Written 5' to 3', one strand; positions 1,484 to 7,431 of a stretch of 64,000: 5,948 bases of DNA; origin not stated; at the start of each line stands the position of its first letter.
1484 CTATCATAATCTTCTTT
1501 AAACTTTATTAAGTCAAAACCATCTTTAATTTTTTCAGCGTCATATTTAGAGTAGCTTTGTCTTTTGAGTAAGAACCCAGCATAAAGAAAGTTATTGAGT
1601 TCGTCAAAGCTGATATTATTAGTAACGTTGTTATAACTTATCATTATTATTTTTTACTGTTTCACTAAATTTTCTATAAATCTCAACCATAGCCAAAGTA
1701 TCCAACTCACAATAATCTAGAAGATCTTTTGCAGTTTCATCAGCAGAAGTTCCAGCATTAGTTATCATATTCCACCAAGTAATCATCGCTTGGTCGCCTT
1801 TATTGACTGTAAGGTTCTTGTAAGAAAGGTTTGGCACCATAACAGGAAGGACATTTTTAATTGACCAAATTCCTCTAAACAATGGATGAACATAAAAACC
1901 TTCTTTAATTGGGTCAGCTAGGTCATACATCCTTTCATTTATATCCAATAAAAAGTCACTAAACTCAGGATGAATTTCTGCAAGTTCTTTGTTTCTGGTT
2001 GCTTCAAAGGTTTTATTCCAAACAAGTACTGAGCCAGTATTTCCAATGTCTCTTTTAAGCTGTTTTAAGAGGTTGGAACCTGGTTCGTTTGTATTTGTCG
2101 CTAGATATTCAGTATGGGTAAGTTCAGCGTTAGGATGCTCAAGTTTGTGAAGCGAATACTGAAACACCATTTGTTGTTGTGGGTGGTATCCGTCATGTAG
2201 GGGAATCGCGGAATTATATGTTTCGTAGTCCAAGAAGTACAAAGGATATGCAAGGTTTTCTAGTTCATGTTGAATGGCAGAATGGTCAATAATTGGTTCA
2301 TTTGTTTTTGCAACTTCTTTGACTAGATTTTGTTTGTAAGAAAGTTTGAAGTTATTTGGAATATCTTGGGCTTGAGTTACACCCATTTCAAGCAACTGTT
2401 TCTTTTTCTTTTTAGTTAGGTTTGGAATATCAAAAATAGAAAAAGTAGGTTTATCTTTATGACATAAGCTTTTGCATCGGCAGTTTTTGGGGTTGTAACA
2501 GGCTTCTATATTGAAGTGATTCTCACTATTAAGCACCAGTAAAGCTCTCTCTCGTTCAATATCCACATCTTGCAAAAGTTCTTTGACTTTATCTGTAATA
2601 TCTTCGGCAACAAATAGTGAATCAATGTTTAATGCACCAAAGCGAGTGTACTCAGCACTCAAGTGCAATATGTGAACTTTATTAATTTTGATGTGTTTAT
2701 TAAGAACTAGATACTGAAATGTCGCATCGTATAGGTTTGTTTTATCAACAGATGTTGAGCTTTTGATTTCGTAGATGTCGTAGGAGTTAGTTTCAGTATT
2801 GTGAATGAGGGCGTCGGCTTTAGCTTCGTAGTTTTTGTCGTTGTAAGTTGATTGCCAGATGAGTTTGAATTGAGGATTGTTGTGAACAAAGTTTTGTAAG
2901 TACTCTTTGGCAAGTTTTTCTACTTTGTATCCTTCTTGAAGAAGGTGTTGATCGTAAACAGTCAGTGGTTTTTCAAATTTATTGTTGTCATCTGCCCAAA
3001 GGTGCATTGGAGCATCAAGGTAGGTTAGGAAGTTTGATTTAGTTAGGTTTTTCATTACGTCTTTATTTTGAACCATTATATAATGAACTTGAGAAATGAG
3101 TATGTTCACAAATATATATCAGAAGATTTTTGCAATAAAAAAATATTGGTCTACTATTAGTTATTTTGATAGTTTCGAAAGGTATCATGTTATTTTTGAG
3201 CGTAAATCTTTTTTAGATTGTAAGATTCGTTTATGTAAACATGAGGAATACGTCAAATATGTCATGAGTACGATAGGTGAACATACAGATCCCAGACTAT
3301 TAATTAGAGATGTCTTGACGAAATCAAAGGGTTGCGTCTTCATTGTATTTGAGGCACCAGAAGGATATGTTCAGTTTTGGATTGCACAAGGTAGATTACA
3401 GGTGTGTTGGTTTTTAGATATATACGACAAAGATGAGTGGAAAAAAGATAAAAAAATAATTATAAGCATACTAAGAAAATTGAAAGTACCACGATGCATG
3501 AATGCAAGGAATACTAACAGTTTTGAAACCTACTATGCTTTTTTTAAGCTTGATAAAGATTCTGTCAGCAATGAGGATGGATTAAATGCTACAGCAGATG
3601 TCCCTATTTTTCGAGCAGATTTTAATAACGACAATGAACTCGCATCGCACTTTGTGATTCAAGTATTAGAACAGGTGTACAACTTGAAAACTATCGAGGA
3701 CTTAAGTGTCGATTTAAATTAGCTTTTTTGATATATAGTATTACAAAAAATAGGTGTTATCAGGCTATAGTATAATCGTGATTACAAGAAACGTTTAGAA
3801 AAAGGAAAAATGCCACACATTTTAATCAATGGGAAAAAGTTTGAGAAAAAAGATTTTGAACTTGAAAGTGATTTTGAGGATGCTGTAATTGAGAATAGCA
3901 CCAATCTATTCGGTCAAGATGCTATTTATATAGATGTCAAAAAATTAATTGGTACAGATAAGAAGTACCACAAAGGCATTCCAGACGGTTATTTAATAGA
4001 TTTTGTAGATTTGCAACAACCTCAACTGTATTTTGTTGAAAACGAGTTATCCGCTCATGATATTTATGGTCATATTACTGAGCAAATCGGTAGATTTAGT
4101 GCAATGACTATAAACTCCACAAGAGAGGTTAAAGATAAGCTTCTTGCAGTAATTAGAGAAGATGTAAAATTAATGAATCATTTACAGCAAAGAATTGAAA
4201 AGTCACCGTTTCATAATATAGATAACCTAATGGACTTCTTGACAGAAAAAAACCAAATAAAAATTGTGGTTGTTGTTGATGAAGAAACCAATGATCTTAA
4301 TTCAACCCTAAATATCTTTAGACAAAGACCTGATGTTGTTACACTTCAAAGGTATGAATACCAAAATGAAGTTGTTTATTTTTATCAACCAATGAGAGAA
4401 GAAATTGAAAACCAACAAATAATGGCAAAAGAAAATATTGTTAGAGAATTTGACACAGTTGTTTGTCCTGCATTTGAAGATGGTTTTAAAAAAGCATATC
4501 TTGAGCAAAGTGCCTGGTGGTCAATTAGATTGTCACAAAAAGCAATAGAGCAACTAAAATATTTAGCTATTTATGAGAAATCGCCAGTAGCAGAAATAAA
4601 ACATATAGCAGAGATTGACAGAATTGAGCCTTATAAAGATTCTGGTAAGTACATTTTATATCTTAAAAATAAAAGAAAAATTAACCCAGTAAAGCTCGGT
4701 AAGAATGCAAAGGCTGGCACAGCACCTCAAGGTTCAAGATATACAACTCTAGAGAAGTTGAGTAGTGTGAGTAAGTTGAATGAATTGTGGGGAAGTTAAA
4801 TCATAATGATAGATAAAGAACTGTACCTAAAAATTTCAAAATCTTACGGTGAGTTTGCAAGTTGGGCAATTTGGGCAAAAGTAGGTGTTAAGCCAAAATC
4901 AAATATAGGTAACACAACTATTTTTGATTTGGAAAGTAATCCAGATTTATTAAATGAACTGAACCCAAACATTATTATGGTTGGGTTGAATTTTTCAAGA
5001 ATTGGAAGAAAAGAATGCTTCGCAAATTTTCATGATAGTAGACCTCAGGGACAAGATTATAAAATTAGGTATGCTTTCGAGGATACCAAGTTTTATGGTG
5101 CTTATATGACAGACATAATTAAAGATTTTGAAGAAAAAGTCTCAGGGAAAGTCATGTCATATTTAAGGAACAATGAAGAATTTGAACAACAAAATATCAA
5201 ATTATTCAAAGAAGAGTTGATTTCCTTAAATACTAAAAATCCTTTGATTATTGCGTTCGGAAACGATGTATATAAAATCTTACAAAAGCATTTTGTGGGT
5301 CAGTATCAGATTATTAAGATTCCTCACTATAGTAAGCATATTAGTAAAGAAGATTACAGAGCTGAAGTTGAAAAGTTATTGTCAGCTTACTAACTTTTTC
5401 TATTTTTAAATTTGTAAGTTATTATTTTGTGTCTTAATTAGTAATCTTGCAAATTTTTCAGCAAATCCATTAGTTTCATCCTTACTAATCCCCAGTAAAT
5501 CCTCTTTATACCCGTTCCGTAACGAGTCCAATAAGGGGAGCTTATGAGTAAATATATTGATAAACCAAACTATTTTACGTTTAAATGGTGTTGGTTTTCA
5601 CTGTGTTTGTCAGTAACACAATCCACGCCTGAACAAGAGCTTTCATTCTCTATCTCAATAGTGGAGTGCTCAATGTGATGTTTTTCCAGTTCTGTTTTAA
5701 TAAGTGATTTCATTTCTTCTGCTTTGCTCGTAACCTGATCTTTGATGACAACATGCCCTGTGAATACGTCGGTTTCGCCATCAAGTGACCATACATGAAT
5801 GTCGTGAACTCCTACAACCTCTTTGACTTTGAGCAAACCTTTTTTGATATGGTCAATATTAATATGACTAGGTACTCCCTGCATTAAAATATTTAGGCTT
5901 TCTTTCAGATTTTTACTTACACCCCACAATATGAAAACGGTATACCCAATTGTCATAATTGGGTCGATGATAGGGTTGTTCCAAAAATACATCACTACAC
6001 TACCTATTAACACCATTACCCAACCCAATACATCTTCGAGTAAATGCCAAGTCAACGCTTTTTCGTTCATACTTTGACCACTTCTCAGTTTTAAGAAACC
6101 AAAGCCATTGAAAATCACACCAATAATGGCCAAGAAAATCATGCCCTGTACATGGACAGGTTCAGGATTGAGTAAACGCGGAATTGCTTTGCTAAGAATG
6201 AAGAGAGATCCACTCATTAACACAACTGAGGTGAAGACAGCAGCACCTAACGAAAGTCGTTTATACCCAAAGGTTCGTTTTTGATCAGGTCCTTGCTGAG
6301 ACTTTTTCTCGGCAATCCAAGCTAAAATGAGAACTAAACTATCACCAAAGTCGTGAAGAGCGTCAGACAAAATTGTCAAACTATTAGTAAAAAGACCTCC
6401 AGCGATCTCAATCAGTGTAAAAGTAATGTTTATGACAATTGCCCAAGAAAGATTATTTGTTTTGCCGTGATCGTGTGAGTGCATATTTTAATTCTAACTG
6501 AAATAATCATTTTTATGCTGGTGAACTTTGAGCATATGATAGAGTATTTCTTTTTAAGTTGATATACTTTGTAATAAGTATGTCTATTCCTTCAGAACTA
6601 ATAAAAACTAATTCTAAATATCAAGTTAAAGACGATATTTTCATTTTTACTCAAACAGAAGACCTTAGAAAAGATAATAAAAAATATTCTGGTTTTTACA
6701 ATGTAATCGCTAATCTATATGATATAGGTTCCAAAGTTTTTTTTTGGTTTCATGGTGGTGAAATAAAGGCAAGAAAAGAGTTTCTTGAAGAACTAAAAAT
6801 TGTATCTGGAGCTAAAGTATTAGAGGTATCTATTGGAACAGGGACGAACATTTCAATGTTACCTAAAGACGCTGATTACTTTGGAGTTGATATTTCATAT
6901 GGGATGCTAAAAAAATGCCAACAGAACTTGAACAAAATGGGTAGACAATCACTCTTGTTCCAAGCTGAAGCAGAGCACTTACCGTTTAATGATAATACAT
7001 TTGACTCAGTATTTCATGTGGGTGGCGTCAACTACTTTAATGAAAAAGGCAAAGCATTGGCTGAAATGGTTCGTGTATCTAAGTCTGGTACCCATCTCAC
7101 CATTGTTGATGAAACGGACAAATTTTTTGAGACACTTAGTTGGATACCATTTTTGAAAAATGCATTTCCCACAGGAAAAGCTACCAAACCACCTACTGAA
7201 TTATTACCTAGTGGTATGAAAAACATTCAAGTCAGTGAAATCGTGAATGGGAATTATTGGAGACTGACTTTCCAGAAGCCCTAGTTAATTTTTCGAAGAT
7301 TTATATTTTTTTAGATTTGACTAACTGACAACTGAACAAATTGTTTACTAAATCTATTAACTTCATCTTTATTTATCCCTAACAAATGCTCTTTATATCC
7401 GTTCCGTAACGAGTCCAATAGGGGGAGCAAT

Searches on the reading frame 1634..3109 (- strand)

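Call 12: search_protein_families(library=pfam, proteins=[window:1634-3109:-], max_evalue=0.01)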
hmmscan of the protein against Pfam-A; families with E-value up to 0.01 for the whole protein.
window:1634-3109:- (492 aa): 1 family
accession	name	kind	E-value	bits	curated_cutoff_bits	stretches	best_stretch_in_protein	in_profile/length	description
PF11074.14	DUF2779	-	3.3e-39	134.4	23.3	1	291-416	1-126/126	Domain of unknown function(DUF2779)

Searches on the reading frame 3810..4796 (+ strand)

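Call 12: search_protein_families(library=pfam, proteins=[window:3810-4796:+], max_evalue=0.01)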
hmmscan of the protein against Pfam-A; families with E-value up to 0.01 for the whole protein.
window:3810-4796:+ (329 aa): 1 family
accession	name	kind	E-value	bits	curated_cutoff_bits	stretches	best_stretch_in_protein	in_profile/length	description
PF15935.10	RnlA_toxin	-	0.0072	17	27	0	136-186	14-62/87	RNase LS, bacterial toxin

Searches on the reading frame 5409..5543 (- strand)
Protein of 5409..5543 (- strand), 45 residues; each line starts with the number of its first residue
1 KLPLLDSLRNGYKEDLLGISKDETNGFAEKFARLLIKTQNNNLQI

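Call 98: find_homologous_proteins(query=window:5409-5543:-, max_evalue=0.1)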
Query seq(45 aa): no candidate shares three 5-residue words with the query. No homologue found.
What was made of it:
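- Tried and rejected: A search with the conserved minus-strand peptide of the intergenic repeats found no homologue (call 98).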

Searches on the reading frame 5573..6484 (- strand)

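Call 12: search_protein_families(library=pfam, proteins=[window:5573-6484:-], max_evalue=0.01)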
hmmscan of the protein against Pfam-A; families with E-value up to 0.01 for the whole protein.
window:5573-6484:- (304 aa): 2 families
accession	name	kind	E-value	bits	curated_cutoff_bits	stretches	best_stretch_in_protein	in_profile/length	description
PF01545.26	Cation_efflux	-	8.6e-43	146.9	26.6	1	15-201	4-198/198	Cation efflux family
PF16916.11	ZT_dimer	-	1.4e-07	31.9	26.7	1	205-280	1-77/78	Dimerisation domain of Zinc Transporter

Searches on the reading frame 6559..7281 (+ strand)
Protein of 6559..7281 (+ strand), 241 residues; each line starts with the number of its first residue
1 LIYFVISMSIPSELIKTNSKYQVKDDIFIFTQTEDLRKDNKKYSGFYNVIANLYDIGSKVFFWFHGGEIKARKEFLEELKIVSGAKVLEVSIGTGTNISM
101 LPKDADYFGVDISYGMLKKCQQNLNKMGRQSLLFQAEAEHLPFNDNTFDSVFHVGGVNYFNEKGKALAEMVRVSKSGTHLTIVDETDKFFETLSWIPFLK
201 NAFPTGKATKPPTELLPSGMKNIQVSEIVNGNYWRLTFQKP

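Call 11: search_protein_families(library=pfam, proteins=[window:6559-7281:+], max_evalue=0.01)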
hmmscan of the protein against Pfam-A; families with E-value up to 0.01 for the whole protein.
window:6559-7281:+ (241 aa): 7 families
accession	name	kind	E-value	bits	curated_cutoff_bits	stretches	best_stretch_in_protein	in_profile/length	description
PF08241.18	Methyltransf_11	-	7.5e-17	62.2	21.2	1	88-180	1-93/95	Methyltransferase domain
PF13649.12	Methyltransf_25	-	1.2e-15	58.4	27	1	87-177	1-96/97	Methyltransferase domain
PF01209.24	Ubie_methyltran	-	3.3e-14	53.3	20.1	1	41-187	7-156/233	ubiE/COQ5 methyltransferase family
PF13847.12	Methyltransf_31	-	1.9e-12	47.5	27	1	82-186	2-113/145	Methyltransferase domain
PF08242.18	Methyltransf_12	-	2.9e-07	31.6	30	1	88-180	1-98/98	Methyltransferase domain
PF02353.26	CMAS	-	0.0015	18.4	27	1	72-162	51-142/273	Mycolic acid cyclopropane synthetase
PF07021.18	MetW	-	0.0069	16.5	21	0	81-175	11-103/193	Methionine biosynthesis protein MetW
